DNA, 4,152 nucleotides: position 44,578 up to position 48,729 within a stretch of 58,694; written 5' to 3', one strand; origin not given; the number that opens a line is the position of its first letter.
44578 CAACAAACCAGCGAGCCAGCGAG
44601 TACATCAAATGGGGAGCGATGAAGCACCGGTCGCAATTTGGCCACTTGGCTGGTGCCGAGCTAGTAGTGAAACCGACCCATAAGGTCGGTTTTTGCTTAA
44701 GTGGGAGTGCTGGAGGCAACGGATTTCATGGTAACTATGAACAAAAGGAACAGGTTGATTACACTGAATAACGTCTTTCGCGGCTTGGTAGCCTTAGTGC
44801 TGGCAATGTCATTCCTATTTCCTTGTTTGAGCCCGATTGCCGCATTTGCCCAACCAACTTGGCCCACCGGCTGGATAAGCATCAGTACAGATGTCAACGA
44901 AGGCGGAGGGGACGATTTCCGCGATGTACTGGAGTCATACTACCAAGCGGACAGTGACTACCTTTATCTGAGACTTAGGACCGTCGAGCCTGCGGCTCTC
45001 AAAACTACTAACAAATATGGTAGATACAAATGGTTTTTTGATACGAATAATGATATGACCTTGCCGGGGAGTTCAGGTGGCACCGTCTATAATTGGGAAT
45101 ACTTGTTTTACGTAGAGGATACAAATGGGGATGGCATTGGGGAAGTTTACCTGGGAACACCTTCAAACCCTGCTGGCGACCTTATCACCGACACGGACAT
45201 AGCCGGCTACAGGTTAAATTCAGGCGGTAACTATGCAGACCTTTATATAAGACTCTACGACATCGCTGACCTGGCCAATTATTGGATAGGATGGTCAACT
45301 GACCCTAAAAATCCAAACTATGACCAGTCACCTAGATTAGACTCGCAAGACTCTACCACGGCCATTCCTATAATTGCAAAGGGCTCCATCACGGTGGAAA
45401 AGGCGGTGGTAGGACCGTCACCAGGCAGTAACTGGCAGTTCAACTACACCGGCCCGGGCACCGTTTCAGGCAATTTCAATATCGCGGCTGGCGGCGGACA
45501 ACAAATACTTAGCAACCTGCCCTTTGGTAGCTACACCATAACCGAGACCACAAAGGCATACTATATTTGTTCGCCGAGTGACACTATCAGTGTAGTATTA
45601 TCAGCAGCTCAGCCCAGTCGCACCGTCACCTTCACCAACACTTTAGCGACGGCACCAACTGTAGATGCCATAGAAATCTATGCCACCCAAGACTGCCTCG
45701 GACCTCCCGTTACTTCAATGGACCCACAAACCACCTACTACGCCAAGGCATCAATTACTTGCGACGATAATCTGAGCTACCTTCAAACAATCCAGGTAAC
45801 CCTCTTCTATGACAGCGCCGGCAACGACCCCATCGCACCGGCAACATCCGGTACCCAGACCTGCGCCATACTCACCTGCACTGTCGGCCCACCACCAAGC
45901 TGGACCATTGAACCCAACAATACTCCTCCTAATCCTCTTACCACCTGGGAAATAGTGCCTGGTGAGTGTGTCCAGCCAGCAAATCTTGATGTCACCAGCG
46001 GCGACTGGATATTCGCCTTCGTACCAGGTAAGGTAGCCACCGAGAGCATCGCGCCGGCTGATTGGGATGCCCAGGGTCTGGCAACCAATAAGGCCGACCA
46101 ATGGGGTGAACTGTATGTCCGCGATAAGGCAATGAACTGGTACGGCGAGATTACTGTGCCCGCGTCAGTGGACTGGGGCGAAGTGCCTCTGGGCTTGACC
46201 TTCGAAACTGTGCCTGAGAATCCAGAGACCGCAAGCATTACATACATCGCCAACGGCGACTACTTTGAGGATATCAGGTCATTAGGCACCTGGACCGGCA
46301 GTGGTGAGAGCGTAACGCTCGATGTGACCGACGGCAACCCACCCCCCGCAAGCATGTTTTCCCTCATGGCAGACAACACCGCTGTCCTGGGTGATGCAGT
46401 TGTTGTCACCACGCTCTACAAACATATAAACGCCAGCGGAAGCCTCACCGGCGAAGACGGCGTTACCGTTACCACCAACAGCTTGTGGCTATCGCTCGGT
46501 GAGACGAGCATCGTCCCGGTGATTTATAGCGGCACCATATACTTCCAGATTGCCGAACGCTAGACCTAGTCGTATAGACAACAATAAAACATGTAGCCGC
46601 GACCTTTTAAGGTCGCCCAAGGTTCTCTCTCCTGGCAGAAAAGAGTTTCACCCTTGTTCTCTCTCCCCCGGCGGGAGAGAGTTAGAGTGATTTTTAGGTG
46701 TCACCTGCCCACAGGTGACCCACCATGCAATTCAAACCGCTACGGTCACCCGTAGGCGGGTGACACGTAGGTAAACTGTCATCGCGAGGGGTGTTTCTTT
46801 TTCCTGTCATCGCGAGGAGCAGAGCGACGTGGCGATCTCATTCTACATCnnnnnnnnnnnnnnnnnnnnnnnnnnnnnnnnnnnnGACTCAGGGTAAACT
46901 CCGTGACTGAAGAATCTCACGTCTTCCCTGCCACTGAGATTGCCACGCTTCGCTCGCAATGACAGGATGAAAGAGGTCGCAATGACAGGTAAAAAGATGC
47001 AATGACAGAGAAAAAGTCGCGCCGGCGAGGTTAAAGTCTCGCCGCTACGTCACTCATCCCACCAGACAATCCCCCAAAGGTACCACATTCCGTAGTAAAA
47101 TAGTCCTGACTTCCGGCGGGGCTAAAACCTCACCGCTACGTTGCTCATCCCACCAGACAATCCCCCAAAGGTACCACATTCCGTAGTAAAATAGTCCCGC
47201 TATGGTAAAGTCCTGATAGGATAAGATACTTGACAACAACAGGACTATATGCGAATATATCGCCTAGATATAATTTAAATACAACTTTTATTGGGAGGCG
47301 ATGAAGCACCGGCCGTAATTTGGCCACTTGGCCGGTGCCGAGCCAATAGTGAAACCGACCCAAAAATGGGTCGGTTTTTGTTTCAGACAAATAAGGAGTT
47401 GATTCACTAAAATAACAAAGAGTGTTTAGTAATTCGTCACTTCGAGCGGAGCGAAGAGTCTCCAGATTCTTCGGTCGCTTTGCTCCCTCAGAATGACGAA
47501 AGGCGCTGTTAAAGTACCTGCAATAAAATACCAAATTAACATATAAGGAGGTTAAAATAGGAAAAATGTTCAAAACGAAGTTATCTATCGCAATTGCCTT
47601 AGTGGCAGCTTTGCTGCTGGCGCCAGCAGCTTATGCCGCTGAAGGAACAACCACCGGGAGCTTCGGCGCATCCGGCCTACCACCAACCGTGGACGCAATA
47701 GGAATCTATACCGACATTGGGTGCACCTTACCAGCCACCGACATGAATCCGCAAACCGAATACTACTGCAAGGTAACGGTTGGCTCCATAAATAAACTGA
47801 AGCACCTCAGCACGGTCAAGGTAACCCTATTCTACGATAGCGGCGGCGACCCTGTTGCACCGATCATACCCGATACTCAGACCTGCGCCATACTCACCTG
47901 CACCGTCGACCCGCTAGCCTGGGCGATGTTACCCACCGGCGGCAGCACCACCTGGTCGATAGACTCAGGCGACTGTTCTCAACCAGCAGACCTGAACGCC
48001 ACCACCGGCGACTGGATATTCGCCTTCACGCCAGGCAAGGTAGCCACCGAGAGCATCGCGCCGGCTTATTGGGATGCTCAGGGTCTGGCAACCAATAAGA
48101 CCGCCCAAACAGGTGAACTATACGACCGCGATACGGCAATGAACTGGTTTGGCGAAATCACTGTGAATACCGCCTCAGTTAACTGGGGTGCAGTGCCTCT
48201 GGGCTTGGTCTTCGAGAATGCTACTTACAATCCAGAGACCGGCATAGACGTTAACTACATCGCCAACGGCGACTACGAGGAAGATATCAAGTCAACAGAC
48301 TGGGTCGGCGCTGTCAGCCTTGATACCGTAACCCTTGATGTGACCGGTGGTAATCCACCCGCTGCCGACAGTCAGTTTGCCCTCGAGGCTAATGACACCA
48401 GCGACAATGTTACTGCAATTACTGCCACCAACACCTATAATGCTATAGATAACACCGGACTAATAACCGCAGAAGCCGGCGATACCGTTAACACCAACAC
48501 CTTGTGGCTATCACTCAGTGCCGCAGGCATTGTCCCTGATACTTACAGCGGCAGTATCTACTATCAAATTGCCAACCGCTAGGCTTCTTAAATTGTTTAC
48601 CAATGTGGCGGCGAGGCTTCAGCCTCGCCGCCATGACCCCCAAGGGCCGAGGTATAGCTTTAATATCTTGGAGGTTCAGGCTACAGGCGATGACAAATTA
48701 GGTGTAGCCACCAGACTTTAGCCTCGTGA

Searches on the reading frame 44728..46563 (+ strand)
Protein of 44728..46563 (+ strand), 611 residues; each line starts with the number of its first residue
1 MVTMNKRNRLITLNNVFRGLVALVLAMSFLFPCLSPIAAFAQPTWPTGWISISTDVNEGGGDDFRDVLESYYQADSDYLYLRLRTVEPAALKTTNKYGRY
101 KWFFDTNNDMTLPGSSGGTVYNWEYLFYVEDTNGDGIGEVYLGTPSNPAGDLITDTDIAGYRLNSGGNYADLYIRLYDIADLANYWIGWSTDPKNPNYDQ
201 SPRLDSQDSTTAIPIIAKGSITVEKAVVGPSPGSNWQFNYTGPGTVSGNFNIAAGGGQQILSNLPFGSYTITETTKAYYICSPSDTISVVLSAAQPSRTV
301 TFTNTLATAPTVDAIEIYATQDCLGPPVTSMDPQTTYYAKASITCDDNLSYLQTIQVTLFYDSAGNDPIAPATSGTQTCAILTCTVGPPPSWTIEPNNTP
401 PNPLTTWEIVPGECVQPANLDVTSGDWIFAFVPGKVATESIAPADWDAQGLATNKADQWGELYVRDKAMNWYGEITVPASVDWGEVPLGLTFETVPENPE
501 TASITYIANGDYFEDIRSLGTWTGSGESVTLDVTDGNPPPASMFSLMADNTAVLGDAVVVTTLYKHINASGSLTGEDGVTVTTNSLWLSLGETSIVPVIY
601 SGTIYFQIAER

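Call 8: search_protein_families(library=pfam, proteins=[window:44728-46563:+], max_evalue=0.01)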
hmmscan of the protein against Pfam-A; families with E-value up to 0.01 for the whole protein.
window:44728-46563:+ (611 aa): 1 family
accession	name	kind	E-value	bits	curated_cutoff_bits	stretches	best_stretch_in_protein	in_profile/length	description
PF19407.5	DUF5979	-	3.8e-06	27.9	25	1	221-305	1-102/104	Domain of unknown function (DUF5979)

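Call 61: search_protein_families(library=ncbifam, proteins=[window:44728-46563:+], max_evalue=0.01)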
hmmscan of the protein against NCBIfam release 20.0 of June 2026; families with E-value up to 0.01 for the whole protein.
window:44728-46563:+ (611 aa): 0 families

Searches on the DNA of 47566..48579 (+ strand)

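Call 31: search_rna_families(sources=[L003, L004, L005, L006, L007, L008, L009, L010, L011, L012, L013, L014, L015, L016, L017, L018, L019], threshold=gathering)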
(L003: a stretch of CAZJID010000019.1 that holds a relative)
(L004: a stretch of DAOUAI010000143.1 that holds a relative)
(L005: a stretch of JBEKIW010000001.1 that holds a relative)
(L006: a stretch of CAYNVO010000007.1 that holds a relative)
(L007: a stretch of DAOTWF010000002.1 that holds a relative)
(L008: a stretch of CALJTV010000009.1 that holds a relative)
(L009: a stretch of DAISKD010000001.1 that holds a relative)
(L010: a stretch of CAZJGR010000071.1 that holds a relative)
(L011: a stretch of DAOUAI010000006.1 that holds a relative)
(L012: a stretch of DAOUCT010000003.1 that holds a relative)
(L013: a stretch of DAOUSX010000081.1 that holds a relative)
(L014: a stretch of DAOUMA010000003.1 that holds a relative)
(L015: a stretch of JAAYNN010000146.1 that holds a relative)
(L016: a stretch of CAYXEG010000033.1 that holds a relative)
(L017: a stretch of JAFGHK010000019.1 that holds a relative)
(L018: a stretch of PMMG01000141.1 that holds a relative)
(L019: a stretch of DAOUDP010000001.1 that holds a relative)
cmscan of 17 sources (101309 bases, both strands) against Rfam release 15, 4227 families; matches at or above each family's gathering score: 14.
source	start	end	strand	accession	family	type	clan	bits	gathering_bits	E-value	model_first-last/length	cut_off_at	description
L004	1473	1557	+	RF01786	c-di-GMP-II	Cis-reg; riboswitch;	CL00127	69.4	53.5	2.7e-13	1-84/84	no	Cyclic di-GMP-II riboswitch aptamer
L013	2257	2330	+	RF00005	tRNA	Gene; tRNA;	CL00001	69.1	29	9e-13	1-71/71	no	tRNA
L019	1173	1246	+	RF00005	tRNA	Gene; tRNA;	CL00001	69.1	29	9e-13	1-71/71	no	tRNA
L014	962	1035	+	RF00005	tRNA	Gene; tRNA;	CL00001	68.2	29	1.6e-12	1-71/71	no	tRNA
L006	4071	4155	+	RF01786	c-di-GMP-II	Cis-reg; riboswitch;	CL00127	67.7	53.5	7.9e-13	1-84/84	no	Cyclic di-GMP-II riboswitch aptamer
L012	2726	2810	+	RF01786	c-di-GMP-II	Cis-reg; riboswitch;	CL00127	64.9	53.5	4.9e-12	1-84/84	no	Cyclic di-GMP-II riboswitch aptamer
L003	2790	2874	+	RF01786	c-di-GMP-II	Cis-reg; riboswitch;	CL00127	64.6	53.5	6e-12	1-84/84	no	Cyclic di-GMP-II riboswitch aptamer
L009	6625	6698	-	RF00005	tRNA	Gene; tRNA;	CL00001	63.8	29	2.5e-11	1-71/71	no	tRNA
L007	2736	2820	+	RF03169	c-di-GMP-II-GAG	Cis-reg; riboswitch;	CL00127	62.7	40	6.9e-10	1-86/86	no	c-di-GMP-II-GAG riboswitch aptamer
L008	2736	2820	+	RF01786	c-di-GMP-II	Cis-reg; riboswitch;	CL00127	62.1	53.5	3.2e-11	1-84/84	no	Cyclic di-GMP-II riboswitch aptamer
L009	2785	2869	+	RF01786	c-di-GMP-II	Cis-reg; riboswitch;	CL00127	61.7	53.5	4.1e-11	1-84/84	no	Cyclic di-GMP-II riboswitch aptamer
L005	2701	2785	+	RF01786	c-di-GMP-II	Cis-reg; riboswitch;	CL00127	60.7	53.5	7.6e-11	1-84/84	no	Cyclic di-GMP-II riboswitch aptamer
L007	6559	6630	-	RF00005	tRNA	Gene; tRNA;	CL00001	53.8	29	1.4e-08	3-71/71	5'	tRNA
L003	6864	6948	+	RF03169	c-di-GMP-II-GAG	Cis-reg; riboswitch;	CL00127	44.9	40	2.4e-05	1-86/86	no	c-di-GMP-II-GAG riboswitch aptamer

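Call 42: search_rna_families(sources=[L007, L003], threshold=gathering, show_alignments=5)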
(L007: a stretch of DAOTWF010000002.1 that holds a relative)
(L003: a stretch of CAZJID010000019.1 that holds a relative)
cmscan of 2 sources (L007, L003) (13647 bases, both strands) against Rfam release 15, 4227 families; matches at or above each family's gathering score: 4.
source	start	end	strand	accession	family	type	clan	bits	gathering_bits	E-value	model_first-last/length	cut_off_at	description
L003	2790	2874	+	RF01786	c-di-GMP-II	Cis-reg; riboswitch;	CL00127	64.6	53.5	8e-13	1-84/84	no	Cyclic di-GMP-II riboswitch aptamer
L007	2736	2820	+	RF03169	c-di-GMP-II-GAG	Cis-reg; riboswitch;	CL00127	62.7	40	9.3e-11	1-86/86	no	c-di-GMP-II-GAG riboswitch aptamer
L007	6559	6630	-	RF00005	tRNA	Gene; tRNA;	CL00001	53.8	29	1.9e-09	3-71/71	5'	tRNA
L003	6864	6948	+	RF03169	c-di-GMP-II-GAG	Cis-reg; riboswitch;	CL00127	44.9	40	3.3e-06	1-86/86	no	c-di-GMP-II-GAG riboswitch aptamer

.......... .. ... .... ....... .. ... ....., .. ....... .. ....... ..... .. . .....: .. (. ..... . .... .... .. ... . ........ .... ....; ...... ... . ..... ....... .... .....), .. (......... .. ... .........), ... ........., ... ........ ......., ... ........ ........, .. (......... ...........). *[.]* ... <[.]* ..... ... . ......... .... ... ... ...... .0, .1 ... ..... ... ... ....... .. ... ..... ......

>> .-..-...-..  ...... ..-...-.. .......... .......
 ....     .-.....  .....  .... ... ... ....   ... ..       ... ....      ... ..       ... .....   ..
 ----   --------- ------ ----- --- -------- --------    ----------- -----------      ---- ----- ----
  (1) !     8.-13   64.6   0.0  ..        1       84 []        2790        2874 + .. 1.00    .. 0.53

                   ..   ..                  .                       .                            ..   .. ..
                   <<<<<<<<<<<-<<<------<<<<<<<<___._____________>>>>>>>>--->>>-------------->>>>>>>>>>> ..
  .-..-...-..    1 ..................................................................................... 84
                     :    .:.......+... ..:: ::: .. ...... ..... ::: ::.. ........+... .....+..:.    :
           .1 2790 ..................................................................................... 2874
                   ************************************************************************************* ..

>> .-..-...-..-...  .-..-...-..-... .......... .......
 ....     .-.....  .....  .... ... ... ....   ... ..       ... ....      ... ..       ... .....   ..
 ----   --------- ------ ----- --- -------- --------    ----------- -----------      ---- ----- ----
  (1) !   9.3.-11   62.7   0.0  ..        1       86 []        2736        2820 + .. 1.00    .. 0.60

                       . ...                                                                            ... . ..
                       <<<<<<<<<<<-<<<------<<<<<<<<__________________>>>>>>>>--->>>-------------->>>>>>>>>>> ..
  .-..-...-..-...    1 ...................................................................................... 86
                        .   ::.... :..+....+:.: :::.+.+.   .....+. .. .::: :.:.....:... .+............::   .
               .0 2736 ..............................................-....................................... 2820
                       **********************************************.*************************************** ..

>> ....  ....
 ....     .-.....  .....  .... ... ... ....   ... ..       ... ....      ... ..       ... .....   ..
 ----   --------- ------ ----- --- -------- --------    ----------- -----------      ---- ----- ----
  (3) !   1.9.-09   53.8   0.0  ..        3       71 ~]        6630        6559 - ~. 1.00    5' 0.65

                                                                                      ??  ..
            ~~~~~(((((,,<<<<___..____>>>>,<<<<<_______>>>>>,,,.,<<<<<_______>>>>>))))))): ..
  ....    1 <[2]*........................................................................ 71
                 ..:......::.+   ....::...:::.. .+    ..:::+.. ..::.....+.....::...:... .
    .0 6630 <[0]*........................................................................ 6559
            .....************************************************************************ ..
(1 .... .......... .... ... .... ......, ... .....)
